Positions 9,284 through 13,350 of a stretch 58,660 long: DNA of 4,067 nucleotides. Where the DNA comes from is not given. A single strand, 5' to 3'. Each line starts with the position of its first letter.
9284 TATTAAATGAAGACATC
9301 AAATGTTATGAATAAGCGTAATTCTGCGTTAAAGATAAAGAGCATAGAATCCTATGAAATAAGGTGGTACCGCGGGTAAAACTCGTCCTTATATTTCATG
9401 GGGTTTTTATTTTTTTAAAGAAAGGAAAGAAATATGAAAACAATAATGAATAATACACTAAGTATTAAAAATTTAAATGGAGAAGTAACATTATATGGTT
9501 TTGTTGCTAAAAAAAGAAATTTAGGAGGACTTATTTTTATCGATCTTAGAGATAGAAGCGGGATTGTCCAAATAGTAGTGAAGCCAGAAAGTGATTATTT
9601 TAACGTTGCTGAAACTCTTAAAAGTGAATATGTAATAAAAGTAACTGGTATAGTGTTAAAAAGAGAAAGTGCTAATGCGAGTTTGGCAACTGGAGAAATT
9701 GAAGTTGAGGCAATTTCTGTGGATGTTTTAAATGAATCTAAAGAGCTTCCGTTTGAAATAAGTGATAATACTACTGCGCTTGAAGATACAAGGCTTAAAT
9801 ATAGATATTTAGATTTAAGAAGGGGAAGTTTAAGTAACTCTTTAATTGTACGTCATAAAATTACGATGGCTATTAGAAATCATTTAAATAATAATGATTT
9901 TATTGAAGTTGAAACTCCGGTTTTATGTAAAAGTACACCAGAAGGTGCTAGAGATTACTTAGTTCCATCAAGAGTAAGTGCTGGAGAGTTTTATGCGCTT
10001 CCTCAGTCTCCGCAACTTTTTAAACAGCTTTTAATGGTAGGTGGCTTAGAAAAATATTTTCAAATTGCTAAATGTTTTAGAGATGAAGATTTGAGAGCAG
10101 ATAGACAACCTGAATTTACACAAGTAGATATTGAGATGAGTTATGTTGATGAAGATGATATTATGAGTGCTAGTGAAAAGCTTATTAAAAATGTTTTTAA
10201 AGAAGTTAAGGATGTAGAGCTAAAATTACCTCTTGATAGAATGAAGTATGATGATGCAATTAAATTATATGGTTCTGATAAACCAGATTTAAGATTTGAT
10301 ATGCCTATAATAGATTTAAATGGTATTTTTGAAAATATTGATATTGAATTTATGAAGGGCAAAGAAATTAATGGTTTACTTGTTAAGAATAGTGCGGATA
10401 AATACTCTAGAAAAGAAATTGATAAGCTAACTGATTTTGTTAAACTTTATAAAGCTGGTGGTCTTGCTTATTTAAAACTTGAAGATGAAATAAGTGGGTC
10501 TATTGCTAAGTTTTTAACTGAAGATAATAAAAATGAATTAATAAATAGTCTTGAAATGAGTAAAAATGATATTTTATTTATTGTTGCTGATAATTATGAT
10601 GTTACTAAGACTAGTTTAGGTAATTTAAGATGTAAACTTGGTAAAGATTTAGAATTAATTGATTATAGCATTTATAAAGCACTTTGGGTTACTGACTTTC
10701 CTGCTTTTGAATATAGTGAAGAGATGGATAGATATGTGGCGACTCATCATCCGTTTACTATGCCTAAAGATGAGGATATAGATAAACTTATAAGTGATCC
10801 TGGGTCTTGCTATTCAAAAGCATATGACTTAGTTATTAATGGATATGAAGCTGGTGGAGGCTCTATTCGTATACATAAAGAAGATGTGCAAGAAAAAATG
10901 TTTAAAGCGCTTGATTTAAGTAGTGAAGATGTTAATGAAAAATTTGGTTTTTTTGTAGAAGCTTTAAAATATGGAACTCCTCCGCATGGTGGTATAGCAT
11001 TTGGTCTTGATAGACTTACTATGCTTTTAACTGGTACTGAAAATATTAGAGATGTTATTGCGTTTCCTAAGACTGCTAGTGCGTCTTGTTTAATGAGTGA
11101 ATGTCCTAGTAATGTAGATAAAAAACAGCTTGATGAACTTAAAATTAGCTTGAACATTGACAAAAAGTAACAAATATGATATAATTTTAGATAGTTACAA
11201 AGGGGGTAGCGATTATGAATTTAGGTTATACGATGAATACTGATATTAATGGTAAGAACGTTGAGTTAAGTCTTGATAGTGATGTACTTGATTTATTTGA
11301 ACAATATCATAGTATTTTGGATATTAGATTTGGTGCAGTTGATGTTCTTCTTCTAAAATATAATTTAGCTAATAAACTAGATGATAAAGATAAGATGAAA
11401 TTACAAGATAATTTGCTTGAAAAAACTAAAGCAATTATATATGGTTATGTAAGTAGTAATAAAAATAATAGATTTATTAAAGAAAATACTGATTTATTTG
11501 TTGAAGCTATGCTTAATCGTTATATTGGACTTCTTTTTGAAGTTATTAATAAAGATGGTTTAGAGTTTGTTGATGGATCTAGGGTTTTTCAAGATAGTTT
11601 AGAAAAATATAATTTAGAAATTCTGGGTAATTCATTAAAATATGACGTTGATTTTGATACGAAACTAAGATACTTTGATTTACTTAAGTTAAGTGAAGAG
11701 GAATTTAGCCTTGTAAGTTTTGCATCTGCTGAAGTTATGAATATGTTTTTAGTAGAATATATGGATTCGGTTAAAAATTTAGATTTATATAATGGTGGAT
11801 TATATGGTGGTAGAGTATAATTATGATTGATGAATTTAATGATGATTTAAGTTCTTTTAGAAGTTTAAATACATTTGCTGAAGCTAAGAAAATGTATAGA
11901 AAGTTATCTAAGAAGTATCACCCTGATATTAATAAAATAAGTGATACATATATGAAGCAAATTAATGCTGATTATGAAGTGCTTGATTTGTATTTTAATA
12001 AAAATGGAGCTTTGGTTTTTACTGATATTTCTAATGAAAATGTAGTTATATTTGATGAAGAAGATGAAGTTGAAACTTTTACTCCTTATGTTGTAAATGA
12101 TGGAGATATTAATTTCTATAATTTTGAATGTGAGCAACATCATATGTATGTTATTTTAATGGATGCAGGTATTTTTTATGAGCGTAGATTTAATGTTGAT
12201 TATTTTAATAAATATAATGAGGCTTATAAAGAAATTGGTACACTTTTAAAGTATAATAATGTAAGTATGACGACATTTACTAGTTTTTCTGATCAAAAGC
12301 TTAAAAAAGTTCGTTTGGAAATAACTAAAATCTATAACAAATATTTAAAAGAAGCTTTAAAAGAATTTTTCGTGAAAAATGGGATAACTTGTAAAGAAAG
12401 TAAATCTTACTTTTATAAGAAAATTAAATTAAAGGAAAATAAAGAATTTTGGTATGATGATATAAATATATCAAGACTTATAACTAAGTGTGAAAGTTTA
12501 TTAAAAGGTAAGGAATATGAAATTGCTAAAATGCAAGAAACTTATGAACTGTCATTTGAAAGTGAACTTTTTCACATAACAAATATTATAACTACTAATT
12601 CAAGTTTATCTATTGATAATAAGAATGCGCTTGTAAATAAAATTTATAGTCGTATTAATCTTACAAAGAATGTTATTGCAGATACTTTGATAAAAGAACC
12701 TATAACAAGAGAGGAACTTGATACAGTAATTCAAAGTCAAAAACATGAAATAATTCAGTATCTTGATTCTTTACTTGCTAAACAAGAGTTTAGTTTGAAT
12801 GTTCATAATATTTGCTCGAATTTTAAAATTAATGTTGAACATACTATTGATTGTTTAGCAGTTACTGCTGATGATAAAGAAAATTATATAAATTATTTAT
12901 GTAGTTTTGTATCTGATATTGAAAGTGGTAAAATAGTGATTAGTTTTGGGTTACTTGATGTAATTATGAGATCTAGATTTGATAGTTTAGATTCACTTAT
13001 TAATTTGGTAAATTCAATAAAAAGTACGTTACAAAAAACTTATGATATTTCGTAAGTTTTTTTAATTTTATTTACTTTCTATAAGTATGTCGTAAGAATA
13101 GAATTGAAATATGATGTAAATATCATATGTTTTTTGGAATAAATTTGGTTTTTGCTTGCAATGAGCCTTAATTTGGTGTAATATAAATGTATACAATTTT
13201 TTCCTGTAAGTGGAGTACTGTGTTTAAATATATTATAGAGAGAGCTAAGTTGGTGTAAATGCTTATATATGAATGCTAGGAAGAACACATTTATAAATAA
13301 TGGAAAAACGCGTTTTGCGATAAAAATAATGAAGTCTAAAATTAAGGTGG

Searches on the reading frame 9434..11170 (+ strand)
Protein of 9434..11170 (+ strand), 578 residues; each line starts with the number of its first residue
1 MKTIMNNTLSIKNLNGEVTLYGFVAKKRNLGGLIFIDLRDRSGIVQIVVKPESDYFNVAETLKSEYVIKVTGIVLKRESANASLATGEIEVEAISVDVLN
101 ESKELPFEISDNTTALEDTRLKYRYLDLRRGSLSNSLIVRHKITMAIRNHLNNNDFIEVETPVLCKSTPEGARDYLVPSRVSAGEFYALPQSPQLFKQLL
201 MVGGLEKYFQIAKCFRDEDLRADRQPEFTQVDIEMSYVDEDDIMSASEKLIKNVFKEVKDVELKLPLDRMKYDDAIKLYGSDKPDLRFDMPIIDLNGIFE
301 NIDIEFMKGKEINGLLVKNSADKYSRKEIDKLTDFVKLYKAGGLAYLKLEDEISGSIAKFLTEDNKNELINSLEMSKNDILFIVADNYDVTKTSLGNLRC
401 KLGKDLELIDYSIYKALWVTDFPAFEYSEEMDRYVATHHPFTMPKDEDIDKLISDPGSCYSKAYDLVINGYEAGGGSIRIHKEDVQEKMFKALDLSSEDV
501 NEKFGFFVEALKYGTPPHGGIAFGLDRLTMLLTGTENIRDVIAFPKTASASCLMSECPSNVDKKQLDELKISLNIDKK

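Call 12: search_protein_families(library=pfam, proteins=[window:9434-11170:+])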
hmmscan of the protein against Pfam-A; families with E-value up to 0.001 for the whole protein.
window:9434-11170:+ (578 aa): 4 families
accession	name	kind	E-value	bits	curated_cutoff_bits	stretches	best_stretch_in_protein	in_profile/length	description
PF00152.25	tRNA-synt_2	-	3.3e-127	424.2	25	1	117-547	2-307/308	tRNA synthetases class II (D, K and N)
PF02938.19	GAD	-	1.8e-23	83.1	23.4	1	308-394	7-94/95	GAD domain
PF01336.31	tRNA_anti-codon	-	2e-16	60.1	27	1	18-93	1-69/75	OB-fold nucleic acid binding domain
PF01409.25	tRNA-synt_2d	-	1.6e-07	31.5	19.8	1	206-268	103-165/246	tRNA synthetases class II core domain (F)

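Call 13: find_related_loci(query=window:9434-11170:+, collection=genome_contigs, flank=4000)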
Query window:9434-11170:+ (578 aa) in genome_contigs; peptide patterns used: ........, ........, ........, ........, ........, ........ (x = any residue, [..] = any of these).
87 stretches matched a pattern; 16 encode a relative of the query (tblastn E <= 1e-3); 16 distinct loci.
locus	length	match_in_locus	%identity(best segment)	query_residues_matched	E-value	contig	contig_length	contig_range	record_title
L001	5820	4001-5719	76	1-573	0e+0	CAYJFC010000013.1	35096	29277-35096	MAG TPA_asm: uncultured Muribaculaceae bacterium isolate ERP123703_co3_210 genome assembly, contig: NODE_1273_length_350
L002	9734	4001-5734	69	1-573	0e+0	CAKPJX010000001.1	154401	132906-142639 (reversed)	MAG: uncultured Bacilli bacterium isolate REFINED_METABAT215_TOP10_CONTIGS_1500_ASSEMBLY_K77_MERGED__Hadza_MoBio_hadza-E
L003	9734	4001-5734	68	1-573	0e+0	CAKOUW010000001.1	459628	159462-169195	MAG: uncultured Bacilli bacterium isolate REFINED_METABAT215_TOP10_CONTIGS_1500_ASSEMBLY_K77_MERGED__Hadza_MoBio_hadza-E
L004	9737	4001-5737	68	1-574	0e+0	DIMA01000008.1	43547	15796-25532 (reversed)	MAG TPA_asm: Bacillales bacterium UBA5578 UBA5578_contig_760, whole genome shotgun sequence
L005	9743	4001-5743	69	1-578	0e+0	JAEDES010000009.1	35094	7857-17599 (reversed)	MAG: Bacilli bacterium isolate MAG064 NODE_665_length_35094_cov_9.889552, whole genome shotgun sequence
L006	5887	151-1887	67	1-574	0e+0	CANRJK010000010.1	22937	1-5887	MAG: uncultured Bacilli bacterium isolate Lapin-020__bin90 genome assembly, contig: Lapin-020__NODE_2842_length_22937_co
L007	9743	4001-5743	68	1-578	0e+0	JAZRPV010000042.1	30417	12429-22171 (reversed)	MAG: Bacilli bacterium isolate T1900045371_YK20190061.MAGScoT_cleanbin_000010 SGB_6857_k141_1155808, whole genome shotgu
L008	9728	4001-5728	66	1-571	0e+0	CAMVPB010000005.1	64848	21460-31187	MAG TPA_asm: uncultured bacterium isolate SRR8387718_bin.38_metaWRAP_v1.3_MAG genome assembly, contig: ERZ14209544.685,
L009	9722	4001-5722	65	1-569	0e+0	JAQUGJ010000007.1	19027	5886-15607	MAG: Bacilli bacterium isolate STCSWMC_221 NODE_7300_length_19027_cov_8.878254_ST_CSWMC, whole genome shotgun sequence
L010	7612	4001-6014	64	1-573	0e+0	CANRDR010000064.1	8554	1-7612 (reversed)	MAG: uncultured Bacilli bacterium isolate Lapin-025__bin65 genome assembly, contig: Lapin-025__NODE_6376_length_8554_cov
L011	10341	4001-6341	64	18-574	0e+0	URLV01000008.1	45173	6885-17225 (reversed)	uncultured Tenericutes bacterium isolate UMGS1124 genome assembly, contig: NODE_380_length_45173_cov_21.345849, whole ge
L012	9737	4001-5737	60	1-573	0e+0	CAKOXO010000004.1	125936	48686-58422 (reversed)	MAG: uncultured Bacilli bacterium isolate REFINED_METABAT215_TOP10_CONTIGS_1500_ASSEMBLY_K77_MERGED__Hadza_MoBio_hadza-E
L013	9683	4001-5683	65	18-574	0e+0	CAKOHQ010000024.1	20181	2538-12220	MAG: uncultured Bacilli bacterium isolate REFINED_METABAT215_TOP10_CONTIGS_1500_ASSEMBLY_K77_MERGED__Hadza_MoBio_hadza-E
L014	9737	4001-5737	67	1-574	0e+0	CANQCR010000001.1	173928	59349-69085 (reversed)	MAG: uncultured Bacilli bacterium isolate Lapin-004__bin25 genome assembly, contig: Lapin-004__NODE_30_length_173928_cov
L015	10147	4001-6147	31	5-547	2e-36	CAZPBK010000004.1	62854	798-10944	MAG TPA_asm: uncultured Gammaproteobacteria bacterium isolate binchicken_co13_472 genome assembly, contig: NODE_346_leng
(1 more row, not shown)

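Call 18: find_encoding_contigs(protein=window:9434-11170:+, flank=3000, max_places=10)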
Protein window:9434-11170:+ (578 aa): no gene with exactly this product is on record in the collection.

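Call 19: find_related_loci(query=window:9434-11170:+, collection=metagenome_contigs, flank=3000)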
Query window:9434-11170:+ (578 aa) in metagenome_contigs; peptide patterns used: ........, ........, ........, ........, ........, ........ (x = any residue, [..] = any of these).
126 stretches matched a pattern; 6 encode a relative of the query (tblastn E <= 1e-3); 6 distinct loci.
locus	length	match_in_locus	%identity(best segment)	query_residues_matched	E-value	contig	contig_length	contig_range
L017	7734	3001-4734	68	1-573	0e+0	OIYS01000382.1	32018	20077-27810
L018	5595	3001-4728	66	1-571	0e+0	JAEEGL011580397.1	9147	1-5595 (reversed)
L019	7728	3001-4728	65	1-571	0e+0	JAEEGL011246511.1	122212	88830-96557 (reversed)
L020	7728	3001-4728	65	1-571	0e+0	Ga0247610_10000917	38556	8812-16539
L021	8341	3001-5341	64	18-574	0e+0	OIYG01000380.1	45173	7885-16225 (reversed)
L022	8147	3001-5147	31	5-547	4e-37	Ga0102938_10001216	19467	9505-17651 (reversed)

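Call 20: find_homologous_proteins(query=window:9434-11170:+, max_evalue=1e-100)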
Query window:9434-11170:+ (578 aa): 8000 proteins with E <= 1e-100 among 8000 candidates; the best 120 are listed.
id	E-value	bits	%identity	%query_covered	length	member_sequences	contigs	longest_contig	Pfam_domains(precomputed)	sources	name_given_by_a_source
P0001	0.0e+0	1279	100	100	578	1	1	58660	PF01409.26,PF01336.32,PF02938.20,PF00152.26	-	-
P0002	0.0e+0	1024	78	99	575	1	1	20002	PF01409.26,PF01336.32,PF02938.20,PF00152.26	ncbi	-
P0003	0.0e+0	1017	77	99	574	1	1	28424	PF01336.32,PF02938.20,PF00152.26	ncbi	-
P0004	1.2e-296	1003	76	99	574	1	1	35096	PF01409.26,PF01336.32,PF02938.20,PF00152.26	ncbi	-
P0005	4.7e-293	991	75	99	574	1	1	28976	PF01336.32,PF02938.20,PF00152.26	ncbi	-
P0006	4.3e-283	958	73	99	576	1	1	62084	PF01409.26,PF01336.32,PF02938.20,PF00152.26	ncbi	-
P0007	3.4e-273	925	71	99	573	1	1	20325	PF01336.32,PF02938.20,PF00152.26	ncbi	-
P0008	7.6e-273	924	69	100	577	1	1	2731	PF01409.26,PF01336.32,PF02938.20,PF00152.26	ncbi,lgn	-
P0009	2.6e-271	919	71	99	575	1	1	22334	PF01336.32,PF02938.20,PF00152.26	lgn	-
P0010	3.0e-271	919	69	99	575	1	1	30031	PF01336.32,PF02938.20,PF00152.26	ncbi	-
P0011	4.7e-271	918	71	99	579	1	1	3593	PF01409.26,PF01336.32,PF02938.20,PF00152.26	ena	-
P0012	1.7e-270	916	70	99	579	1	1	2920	PF01409.26,PF01336.32,PF02938.20,PF00152.26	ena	-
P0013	1.8e-270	916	70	100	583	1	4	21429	PF01409.26,PF01336.32,PF02938.20,PF00152.26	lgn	-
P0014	2.3e-270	916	71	99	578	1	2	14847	PF01409.26,PF01336.32,PF02938.20,PF00152.26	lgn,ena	-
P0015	3.6e-270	915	70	99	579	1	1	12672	PF01409.26,PF01336.32,PF02938.20,PF00152.26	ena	-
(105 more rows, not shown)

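Call 21: find_encoding_contigs(protein=P0002, flank=4000, max_places=2)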
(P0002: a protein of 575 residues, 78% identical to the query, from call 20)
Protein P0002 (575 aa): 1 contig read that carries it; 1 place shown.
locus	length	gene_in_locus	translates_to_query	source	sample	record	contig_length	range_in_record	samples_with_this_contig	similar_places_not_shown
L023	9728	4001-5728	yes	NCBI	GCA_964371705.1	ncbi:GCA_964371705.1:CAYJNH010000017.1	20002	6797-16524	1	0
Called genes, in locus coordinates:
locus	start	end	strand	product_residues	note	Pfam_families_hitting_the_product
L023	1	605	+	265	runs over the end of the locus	-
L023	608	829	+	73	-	-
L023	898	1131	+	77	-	PF13797:Post_transc_reg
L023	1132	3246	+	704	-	PF01966:HD (weak), PF13328:HD_4, PF04607:RelA_SpoT, PF02824:TGS, PF19296:RelA_AH (weak), PF28438:RelA_RIS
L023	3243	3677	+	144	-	PF02580:Tyr_Deacylase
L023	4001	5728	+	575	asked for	PF01336:tRNA_anti-codon, PF01409:tRNA-synt_2d (faint), PF00152:tRNA-synt_2, PF02938:GAD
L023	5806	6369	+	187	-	-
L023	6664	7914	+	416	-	PF13393:tRNA-synt_His, PF00587:tRNA-synt_2b, PF00152:tRNA-synt_2 (weak), PF03129:HGTP_anticodon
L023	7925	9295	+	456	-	PF01336:tRNA_anti-codon, PF00152:tRNA-synt_2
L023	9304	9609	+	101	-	PF02686:GatC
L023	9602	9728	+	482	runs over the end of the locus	PF01425:Amidase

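Call 22: find_encoding_contigs(protein=P0003, flank=4000, max_places=2)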
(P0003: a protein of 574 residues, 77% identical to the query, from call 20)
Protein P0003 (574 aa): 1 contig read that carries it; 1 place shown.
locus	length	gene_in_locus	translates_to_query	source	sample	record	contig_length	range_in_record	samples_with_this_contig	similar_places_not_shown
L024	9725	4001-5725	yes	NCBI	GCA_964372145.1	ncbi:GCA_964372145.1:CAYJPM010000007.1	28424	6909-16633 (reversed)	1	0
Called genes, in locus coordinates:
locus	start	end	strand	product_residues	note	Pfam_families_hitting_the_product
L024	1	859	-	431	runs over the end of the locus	PF01554:MatE (weak), PF01943:Polysacc_synt, PF13440:Polysacc_synt_3 (faint), PF01554:MatE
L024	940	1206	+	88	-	PF13797:Post_transc_reg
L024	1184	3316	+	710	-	PF13328:HD_4, PF01966:HD, PF04607:RelA_SpoT, PF02824:TGS, PF19296:RelA_AH, PF28438:RelA_RIS, PF13291:ACT_4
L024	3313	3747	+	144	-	PF02580:Tyr_Deacylase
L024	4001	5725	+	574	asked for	PF01336:tRNA_anti-codon, PF00152:tRNA-synt_2, PF02938:GAD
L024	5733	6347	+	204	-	-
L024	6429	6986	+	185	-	-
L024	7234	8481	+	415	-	PF13393:tRNA-synt_His, PF00587:tRNA-synt_2b, PF00152:tRNA-synt_2 (faint), PF03129:HGTP_anticodon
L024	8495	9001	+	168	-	-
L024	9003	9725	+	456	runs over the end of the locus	PF01336:tRNA_anti-codon, PF00152:tRNA-synt_2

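Call 23: find_encoding_contigs(protein=P0005, flank=4000, max_places=2)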
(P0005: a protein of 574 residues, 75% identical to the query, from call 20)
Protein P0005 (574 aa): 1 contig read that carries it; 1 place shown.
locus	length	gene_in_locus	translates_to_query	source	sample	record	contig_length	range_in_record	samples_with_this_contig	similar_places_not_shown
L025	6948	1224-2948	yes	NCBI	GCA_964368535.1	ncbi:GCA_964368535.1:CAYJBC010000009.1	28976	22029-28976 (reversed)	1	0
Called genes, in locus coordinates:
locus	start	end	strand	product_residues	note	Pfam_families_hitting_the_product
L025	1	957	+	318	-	?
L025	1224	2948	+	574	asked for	PF01336:tRNA_anti-codon, PF00152:tRNA-synt_2, PF02938:GAD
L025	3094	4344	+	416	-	PF13393:tRNA-synt_His, PF00587:tRNA-synt_2b, PF00152:tRNA-synt_2 (faint), PF03129:HGTP_anticodon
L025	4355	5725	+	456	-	PF01336:tRNA_anti-codon, PF00152:tRNA-synt_2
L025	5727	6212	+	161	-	PF00293:NUDIX, PF22327:Nudt16-like (weak)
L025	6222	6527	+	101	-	PF02686:GatC (weak)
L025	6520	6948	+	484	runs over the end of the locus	PF01425:Amidase, PF14223:Retrotran_gag_2 (weak)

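Call 24: find_encoding_contigs(protein=P0006, flank=4000, max_places=2)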
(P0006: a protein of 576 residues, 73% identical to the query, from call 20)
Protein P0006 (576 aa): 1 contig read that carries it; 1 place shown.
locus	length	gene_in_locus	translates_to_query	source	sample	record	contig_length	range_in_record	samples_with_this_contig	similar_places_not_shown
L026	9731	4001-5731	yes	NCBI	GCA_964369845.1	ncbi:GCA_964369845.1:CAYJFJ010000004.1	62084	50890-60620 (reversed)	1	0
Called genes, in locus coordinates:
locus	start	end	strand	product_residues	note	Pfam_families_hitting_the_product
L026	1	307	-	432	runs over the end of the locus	PF01943:Polysacc_synt, PF01554:MatE (weak)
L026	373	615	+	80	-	PF13797:Post_transc_reg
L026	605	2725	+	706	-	PF13328:HD_4, PF01966:HD, PF04607:RelA_SpoT, PF02824:TGS, PF19296:RelA_AH, PF28438:RelA_RIS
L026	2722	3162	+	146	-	PF02580:Tyr_Deacylase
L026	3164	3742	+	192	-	-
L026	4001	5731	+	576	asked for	PF01336:tRNA_anti-codon, PF01409:tRNA-synt_2d (faint), PF00152:tRNA-synt_2, PF02938:GAD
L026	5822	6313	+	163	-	PF01325:Fe_dep_repress, PF02742:Fe_dep_repr_C (weak)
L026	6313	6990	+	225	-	PF02463:SMC_N, PF00005:ABC_tran, PF13175:AAA_15 (faint), PF13401:AAA_22 (faint), PF13304:AAA_21 (weak)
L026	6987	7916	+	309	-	PF01458:SUFBD_core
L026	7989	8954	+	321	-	-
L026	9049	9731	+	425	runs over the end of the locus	-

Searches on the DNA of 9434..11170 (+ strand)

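Call 16: search_rna_families(sources=[L001, L002, L003, L004, L005, L006, L007, L008, L009, L010, L011, L012, L013, L014, L016], threshold=gathering)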
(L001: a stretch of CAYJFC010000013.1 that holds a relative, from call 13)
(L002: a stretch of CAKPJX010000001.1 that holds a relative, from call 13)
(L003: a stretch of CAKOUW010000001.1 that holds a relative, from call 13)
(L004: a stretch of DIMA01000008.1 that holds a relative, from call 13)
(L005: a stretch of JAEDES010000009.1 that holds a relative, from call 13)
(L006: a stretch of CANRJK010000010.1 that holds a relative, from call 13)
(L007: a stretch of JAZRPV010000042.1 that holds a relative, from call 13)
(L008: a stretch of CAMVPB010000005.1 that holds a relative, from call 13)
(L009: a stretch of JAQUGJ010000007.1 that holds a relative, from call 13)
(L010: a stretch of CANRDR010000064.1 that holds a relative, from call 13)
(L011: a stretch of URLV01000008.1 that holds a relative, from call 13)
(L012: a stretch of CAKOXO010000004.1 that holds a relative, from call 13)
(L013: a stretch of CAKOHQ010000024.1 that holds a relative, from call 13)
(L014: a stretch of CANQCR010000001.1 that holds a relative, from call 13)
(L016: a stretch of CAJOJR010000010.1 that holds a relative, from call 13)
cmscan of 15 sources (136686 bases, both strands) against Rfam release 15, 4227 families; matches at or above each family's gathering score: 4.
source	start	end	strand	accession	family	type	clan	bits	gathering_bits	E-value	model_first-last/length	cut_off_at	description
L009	5776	5959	+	RF00013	6S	Gene;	-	67.4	46.4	8e-11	1-187/187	no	6S / SsrS RNA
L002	7329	7511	+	RF00013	6S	Gene;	-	56.8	46.4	2.7e-08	1-187/187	no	6S / SsrS RNA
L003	7328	7510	+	RF00013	6S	Gene;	-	53.4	46.4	1.7e-07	1-187/187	no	6S / SsrS RNA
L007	7342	7527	+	RF00013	6S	Gene;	-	52.2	46.4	3.4e-07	1-187/187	no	6S / SsrS RNA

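Call 57: search_rna_families(sources=[L023, L024, L025, L026], threshold=evalue, max_evalue=0.01)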
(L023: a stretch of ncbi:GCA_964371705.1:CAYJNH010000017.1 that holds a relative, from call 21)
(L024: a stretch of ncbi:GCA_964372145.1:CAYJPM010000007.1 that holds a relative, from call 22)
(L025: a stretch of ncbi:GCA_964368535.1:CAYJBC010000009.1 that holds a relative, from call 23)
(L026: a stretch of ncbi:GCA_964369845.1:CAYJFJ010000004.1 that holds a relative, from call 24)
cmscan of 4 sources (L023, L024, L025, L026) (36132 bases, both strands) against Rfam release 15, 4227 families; matches with E-value up to 0.01: 6.
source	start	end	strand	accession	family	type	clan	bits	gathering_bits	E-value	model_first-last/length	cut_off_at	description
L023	3785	3962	+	RF00230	T-box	Cis-reg; leader;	-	109.1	93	2e-23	1-219/219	no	T-box leader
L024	3784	3964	+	RF00230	T-box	Cis-reg; leader;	-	105.5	93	1.6e-22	1-219/219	no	T-box leader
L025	1006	1185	+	RF00230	T-box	Cis-reg; leader;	-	103.9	93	4.3e-22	1-219/219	no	T-box leader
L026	3783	3965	+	RF00230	T-box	Cis-reg; leader;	-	71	93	1.3e-13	1-219/219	no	T-box leader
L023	6444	6624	+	RF00230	T-box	Cis-reg; leader;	-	65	93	4.5e-12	1-219/219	no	T-box leader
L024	7024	7197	+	RF00230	T-box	Cis-reg; leader;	-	58.3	93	2.4e-10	1-219/219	no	T-box leader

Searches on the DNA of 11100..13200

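Call 58: search_rna_families(source=window, start=11100, end=13200, threshold=evalue, max_evalue=1)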
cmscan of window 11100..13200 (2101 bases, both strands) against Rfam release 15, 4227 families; matches with E-value up to 1: 0.
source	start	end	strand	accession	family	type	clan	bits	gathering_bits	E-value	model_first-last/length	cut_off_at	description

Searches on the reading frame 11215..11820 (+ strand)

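Call 12: search_protein_families(library=pfam, proteins=[window:11215-11820:+])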
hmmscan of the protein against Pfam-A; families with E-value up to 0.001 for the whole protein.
window:11215-11820:+ (201 aa): 0 families

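Call 43: search_protein_families(library=padloc, proteins=[window:11215-11820:+], max_evalue=0.1)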
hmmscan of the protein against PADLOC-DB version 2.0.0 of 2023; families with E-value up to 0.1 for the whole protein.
window:11215-11820:+ (201 aa): 0 families

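Call 44: search_protein_families(library=ncbifam, proteins=[window:11215-11820:+], max_evalue=0.1)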
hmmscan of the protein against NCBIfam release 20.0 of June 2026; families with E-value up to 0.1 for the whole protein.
window:11215-11820:+ (201 aa): 1 family
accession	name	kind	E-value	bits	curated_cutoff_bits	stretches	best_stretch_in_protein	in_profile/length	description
NF040574.1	T3SS_ATP_VscN2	exception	0.03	13.2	750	1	38-107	327-394/420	type III secretion system ATPase VscN2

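Call 45: search_protein_families(library=phrogs, proteins=[window:11215-11820:+], max_evalue=0.1)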
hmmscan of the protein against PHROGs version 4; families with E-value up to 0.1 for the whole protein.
window:11215-11820:+ (201 aa): 1 family
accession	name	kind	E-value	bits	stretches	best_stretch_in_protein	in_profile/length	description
phrog_13592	-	unknown function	0.099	14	0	133-171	23-61/82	-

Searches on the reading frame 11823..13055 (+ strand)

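Call 12: search_protein_families(library=pfam, proteins=[window:11823-13055:+])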
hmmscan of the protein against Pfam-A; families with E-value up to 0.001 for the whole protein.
window:11823-13055:+ (410 aa): 1 family
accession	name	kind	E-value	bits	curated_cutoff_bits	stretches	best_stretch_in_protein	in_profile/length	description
PF00226.36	DnaJ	-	2.6e-06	27.9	27.8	1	18-54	14-53/63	DnaJ domain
